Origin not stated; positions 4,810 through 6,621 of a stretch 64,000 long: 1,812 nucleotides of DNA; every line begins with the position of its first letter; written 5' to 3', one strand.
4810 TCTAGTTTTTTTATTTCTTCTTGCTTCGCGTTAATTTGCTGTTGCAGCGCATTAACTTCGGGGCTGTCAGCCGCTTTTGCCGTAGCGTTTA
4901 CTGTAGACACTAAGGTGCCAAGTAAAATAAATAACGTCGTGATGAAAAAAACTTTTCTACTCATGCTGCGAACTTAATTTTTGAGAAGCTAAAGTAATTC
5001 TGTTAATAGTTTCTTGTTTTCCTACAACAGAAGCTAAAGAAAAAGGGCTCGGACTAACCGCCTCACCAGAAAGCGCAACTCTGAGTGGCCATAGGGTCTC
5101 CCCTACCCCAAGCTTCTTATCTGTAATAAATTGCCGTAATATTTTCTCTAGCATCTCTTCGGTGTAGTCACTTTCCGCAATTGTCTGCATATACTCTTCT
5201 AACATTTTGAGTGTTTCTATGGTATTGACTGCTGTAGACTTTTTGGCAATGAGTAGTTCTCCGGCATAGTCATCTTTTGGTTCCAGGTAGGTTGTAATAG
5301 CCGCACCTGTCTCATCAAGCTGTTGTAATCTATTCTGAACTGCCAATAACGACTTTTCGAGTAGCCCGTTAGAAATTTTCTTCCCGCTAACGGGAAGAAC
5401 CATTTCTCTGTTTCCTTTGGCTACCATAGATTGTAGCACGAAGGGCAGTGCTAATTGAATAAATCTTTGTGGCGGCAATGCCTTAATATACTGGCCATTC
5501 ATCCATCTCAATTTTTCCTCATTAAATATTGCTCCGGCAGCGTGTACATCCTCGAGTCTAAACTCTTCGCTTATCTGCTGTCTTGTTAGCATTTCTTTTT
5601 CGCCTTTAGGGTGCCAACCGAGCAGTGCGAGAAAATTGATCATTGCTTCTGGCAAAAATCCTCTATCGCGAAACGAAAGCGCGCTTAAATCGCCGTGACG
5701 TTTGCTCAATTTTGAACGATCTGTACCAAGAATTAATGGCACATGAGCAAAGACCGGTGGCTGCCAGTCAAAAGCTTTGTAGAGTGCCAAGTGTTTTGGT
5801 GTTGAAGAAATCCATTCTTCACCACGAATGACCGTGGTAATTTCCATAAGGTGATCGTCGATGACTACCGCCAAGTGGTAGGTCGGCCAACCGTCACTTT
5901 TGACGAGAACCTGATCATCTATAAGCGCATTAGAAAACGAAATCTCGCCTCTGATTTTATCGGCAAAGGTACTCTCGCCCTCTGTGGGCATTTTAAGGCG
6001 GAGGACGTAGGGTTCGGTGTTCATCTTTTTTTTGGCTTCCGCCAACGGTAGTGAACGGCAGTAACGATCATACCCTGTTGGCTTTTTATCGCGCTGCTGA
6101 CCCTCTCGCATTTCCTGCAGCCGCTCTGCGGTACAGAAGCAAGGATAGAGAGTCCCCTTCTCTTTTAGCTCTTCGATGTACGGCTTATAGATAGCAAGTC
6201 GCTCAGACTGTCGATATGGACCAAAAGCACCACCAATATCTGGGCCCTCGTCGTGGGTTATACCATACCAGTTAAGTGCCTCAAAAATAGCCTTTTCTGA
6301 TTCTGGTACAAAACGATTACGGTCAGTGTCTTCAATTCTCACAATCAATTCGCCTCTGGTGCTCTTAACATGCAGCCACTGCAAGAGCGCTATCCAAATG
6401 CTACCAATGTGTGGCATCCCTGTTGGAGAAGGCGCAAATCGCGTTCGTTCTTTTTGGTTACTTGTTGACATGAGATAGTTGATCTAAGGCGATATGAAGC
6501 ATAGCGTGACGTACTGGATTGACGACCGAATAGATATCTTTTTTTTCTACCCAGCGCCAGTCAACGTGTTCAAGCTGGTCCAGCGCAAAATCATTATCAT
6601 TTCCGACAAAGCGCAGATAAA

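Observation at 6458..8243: WecB/TagA-family glycosyltransferase fused to a NUDIX hydrolase, adjacent to a ThpR-like 2H phosphoesterase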

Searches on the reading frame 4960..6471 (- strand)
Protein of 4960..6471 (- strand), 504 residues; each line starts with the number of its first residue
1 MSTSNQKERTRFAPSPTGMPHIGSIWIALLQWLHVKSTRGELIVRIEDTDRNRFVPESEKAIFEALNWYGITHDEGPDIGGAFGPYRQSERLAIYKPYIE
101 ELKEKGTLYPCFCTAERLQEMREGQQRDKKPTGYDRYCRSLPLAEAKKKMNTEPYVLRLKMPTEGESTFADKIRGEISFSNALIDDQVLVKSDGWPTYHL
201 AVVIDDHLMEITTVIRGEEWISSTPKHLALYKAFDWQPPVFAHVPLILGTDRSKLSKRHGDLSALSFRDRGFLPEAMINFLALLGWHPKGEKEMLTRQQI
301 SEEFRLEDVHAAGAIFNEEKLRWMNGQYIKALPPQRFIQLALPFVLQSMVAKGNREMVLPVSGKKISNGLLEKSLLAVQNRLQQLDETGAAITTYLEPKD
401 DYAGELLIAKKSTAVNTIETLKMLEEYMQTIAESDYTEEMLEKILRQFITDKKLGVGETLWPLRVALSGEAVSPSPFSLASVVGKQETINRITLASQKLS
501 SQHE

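Call 3: search_protein_families(library=pfam, proteins=[window:4960-6471:-], max_evalue=0.01)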
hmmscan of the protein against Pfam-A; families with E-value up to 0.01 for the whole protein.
window:4960-6471:- (504 aa): 2 families
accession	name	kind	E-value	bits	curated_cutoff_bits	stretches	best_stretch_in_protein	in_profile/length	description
PF00749.27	tRNA-synt_1c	-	9.4e-98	327.4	23.4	1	9-323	3-314/314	tRNA synthetases class I (E and Q), catalytic domain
PF19269.4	Anticodon_2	-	2.6e-22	80.2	23.6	1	338-493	3-138/141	Anticodon binding domain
